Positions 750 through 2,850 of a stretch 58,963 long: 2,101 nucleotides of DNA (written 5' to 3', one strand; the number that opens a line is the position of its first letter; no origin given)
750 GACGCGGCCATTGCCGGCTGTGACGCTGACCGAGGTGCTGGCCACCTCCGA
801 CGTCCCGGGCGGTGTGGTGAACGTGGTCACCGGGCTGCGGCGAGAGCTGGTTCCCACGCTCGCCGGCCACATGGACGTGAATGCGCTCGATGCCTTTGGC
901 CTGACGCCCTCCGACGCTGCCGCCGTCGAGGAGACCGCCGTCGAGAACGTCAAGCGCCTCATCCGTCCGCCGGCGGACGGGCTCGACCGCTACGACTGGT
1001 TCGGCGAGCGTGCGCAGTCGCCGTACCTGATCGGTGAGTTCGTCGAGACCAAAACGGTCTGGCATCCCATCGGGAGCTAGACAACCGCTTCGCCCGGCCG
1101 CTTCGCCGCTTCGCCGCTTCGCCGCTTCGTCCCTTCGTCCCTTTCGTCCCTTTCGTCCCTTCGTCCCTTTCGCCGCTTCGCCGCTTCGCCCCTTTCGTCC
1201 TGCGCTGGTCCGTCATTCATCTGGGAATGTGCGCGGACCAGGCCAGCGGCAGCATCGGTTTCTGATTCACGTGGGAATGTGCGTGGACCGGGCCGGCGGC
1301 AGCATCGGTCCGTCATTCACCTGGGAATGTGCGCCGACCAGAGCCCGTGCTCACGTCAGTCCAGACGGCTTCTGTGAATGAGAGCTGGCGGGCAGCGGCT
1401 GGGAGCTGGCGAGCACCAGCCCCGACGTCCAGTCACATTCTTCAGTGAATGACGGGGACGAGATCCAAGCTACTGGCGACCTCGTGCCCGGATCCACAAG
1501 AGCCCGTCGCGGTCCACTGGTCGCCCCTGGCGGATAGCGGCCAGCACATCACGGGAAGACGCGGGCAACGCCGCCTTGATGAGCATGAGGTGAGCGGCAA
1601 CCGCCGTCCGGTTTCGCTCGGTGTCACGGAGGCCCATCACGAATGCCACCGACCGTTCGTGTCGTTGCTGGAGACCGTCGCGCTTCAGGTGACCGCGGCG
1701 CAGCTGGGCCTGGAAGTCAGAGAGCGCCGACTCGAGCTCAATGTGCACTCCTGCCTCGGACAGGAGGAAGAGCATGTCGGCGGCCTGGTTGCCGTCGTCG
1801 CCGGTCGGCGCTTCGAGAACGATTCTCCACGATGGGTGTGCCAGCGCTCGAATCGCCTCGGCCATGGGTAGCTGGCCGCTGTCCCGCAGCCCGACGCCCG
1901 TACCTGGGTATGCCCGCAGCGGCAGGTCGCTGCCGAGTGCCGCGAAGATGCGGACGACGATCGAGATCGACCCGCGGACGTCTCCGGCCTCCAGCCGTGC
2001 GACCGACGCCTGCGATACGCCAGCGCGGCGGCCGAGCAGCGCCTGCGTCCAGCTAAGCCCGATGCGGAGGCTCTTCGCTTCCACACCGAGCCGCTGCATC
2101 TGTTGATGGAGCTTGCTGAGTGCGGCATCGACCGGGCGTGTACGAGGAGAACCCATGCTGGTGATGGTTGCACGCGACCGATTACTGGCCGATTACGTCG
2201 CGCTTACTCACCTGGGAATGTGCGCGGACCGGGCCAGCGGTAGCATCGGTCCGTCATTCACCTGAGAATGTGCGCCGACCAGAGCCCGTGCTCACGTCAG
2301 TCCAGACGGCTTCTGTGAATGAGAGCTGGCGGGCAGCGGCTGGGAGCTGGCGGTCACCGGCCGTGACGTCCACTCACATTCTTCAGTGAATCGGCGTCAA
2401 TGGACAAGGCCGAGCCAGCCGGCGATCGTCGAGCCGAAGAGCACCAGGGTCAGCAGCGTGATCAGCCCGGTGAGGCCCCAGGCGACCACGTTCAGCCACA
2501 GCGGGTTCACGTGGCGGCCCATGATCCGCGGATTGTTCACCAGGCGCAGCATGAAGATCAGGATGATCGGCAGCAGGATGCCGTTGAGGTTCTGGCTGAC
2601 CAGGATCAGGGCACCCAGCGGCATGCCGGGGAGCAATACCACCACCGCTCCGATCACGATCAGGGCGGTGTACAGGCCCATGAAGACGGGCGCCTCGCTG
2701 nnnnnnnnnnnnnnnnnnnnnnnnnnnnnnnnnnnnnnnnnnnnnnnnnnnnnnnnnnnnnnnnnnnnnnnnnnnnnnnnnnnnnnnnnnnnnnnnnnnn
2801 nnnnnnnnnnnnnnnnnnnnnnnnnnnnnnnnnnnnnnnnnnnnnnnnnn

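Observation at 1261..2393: A single XRE/nuclease-like gene is bracketed by two ~190-nt near-identical direct repeats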

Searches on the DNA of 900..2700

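Call 6: search_rna_families(source=window, start=900, end=2700, threshold=evalue, max_evalue=1)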
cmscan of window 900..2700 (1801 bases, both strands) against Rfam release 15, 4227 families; matches with E-value up to 1: 0.
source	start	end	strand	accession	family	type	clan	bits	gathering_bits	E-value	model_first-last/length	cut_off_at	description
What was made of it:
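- On Known structured RNA families (Rfam 15): No match with E<=1 in 900-2700 on either strand (call 6).
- Tried and rejected: Rfam scan of 900-2700 at E<=1: nothing (call 6).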

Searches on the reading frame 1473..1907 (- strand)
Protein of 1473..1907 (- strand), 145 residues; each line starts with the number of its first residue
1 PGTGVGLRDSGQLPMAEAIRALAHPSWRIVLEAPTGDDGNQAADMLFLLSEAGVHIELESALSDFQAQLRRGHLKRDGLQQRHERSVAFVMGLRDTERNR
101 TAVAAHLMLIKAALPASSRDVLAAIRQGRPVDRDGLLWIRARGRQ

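Call 53: search_protein_families(library=pfam, alignment_id=A5, max_evalue=1)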
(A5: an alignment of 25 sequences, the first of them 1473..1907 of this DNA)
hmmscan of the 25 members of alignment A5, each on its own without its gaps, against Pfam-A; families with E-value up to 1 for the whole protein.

A. member 1, window:1473-1907:- (145 aa): 0 families

B. families by the number of members that match (of 25 scanned): 37 families (the first 25 are shown)
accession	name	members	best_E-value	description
PF13560.12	HTH_31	24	2.6e-13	Helix-turn-helix domain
PF01381.28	HTH_3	22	9.9e-10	Helix-turn-helix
PF13413.12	HTH_25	11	0.00031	Helix-turn-helix domain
PF13744.12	HTH_37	10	2.6e-05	Helix-turn-helix domain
PF00356.27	LacI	7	3.7e-05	Bacterial regulatory proteins, lacI family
PF13443.12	HTH_26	7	0.00047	Cro/C1-type HTH DNA-binding domain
PF13542.12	HTH_Tnp_ISL3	5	0.0041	Helix-turn-helix domain of transposase family ISL3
PF12844.13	HTH_19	5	0.014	Helix-turn-helix domain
PF04545.22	Sigma70_r4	4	0.0034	Sigma-70, region 4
PF13936.12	HTH_38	3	0.0089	Helix-turn-helix domain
PF05010.19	TACC_C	3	0.029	Transforming acidic coiled-coil-containing protein (TACC), C-terminal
PF02796.21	HTH_7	2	0.016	Helix-turn-helix domain of resolvase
PF20432.4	Xre-like-HTH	2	0.037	Antitoxin Xre-like helix-turn-helix domain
PF13412.12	HTH_24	2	0.14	Winged helix-turn-helix DNA-binding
PF20334.3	DUF6629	1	0.0077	Family of unknown function (DUF6629)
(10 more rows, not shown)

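Call 54: predict_structure(alignment_id=A5)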
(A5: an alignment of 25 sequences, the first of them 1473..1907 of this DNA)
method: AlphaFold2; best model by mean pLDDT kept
length: 145 residues; sequences in the alignment: 25
mean_pLDDT: 92.5   pTM: 0.87
mean pLDDT of the five models: 92.5, 92.4, 91.7, 91.2, 90.8
residues with pLDDT >= 90: 124; 70-90: 13; 50-70: 5; < 50: 3
segments of 3 or more residues with pLDDT < 50: none
pLDDT, mean of each block of 10 residues (from residue 1): 67 93 98 87 96 97 94 96 97 96 96 98 98 97 64
secondary structure, 60 per line:
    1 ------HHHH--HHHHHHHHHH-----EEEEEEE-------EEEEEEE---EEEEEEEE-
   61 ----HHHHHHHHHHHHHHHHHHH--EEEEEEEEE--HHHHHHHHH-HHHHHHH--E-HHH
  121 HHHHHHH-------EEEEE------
elements in order: H7-10 H13-22 E28-34 E42-48 E52-59 H65-83 E86-94 H97-105 H107-113 H118-127 E135-139
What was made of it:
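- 1470..2156 (-): Gene for a 228-aa protein: an XRE-type helix-turn-helix (aa 22-82) plus an unannotated C-terminal domain with a PD-(D/E)xK nuclease-like fold (aa ~85-228). AF2 model of the domain: pLDDT 92.5, pTM 0.87 (call 54).
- On PD-(D/E)xK (restriction-endonuclease-like) nuclease superfamily: The AF2 domain model (pLDDT 92.5) has the element order H-E-E-E-H-E (call 54).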

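Call 57: fold_search(model_id=the predicted structure, library=pdb)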
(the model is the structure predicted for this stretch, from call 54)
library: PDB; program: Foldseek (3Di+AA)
matches with E <= 10: 701; with E <= 0.001: 0
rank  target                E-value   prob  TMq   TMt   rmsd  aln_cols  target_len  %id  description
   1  8gh6_A                4.7e-03  0.98  0.37  0.08   4.5       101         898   12  Bombyx mori R2 retrotransposon initiating target-primed reverse transcription (released 2023-04-05)
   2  2vld_B                5.8e-03  1.00  0.45  0.30   4.8       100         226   16  crystal structure of a repair endonuclease from Pyrococcus abyssi (released 2009-05-19)
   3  2p14                  6.6e-03  0.97  0.36  0.29   7.0        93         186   16  Crystal structure of small subunit (R.BspD6I2) of the heterodimeric restriction endonuclease R.BspD6I (released 2008-03-11)
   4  9dou_A                6.6e-03  0.97  0.41  0.08   8.0       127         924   12  Taeniopygia guttata R2 retrotransposon (R2Tg) initiating target-primed reverse transcription (released 2025-05-21)
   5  2vld_A                1.1e-02  1.00  0.45  0.30   4.8       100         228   16  crystal structure of a repair endonuclease from Pyrococcus abyssi (released 2009-05-19)
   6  8ibz_C                1.5e-02  0.92  0.35  0.08   4.7        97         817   11  Structure of R2 with 5'ORF and 3'UTR (released 2023-09-20)
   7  9nl2_A                1.8e-02  0.90  0.44  0.08   7.3       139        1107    9  Structure of R2 retrotransposon protein from Platysternon megacephalum initiating target-primed reverse transcription (released 2025-06-18)
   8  6p4o_F                2.0e-02  0.84  0.29  0.10   4.5        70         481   14  Complex of XPB helicase with Bax1 endonuclease from Sulfurisphaera tokodaii at 3.15 Angstroms resolution (released 2020-06-03)
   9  5gke_A                2.1e-02  0.98  0.43  0.28   5.2       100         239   16  Structure of EndoMS-dsDNA1 complex (released 2016-11-02)
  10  8z4i_B                2.4e-02  0.90  0.34  0.15   5.9        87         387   11  crystal structure of Cdn1 in complex with cA3 (released 2026-02-04)
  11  8iby_C                2.6e-02  0.84  0.35  0.09   5.0       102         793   14  Structure of R2 with 5'ORF (released 2023-09-20)
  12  6p4o_B                3.4e-02  0.35  0.28  0.10  13.3       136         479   12  Complex of XPB helicase with Bax1 endonuclease from Sulfurisphaera tokodaii at 3.15 Angstroms resolution (released 2020-06-03)
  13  9nl3_A                4.4e-02  0.85  0.41  0.07   7.7       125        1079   14  Structure of R2 retrotransposon protein from Taeniopygia guttata initiating target-primed reverse transcription (released 2025-06-18)
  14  8gy8_A                5.3e-02  0.60  0.29  0.13   7.2        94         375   13  The structure of Bax1 from Pyrococcus furiosus (released 2023-09-27)
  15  6p4w_B                6.1e-02  0.38  0.30  0.14   9.2       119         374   10  XPB helicase in a complex with truncated Bax1 from Sulfurisphaera tokodaii at 2.96 Angstrom resolution (released 2020-06-03)
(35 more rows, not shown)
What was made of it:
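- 1470..2156 (-): Foldseek hits are almost all PD-(D/E)xK nucleases but weak, best E=4.7e-3 (call 57).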

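Call 68: search_protein_representatives(protein=window:1473-1907:-)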
Query: 145 residues. Proteins with E-value up to 0.001 (for the whole library): 194; up to 1e-10: 59; up to 1e-30: 6. The best 150 are listed.
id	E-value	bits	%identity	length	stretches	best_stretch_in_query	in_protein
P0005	1.9e-54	199.6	67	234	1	1-142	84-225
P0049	1.5e-47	177.3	63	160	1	1-141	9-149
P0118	2.9e-37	143.9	56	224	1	1-140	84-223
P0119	8.6e-36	139.2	54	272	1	1-142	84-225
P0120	4.5e-32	127.1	49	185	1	1-141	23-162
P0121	1.7e-31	125.3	67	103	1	52-141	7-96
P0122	8.4e-28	113.3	51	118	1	31-142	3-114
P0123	2.1e-27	112.0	48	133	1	15-141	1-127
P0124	2.1e-27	112.0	46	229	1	1-142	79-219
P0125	7.6e-27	110.2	46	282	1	1-141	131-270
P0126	7.6e-27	110.2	48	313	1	1-143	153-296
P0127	9.0e-27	110.0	46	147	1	3-144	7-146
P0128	1.6e-26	109.1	45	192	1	3-142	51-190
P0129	6.0e-26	107.3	43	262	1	1-141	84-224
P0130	1.4e-25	106.1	53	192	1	5-123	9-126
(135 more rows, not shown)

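Call 89: search_protein_families(library=padloc, proteins=[window:1473-1907:-], max_evalue=1)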
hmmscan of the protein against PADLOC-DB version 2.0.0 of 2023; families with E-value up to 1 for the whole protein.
window:1473-1907:- (145 aa): 0 families

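Call 90: search_protein_families(library=phrogs, proteins=[window:1473-1907:-], max_evalue=1)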
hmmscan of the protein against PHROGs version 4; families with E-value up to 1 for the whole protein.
window:1473-1907:- (145 aa): 0 families
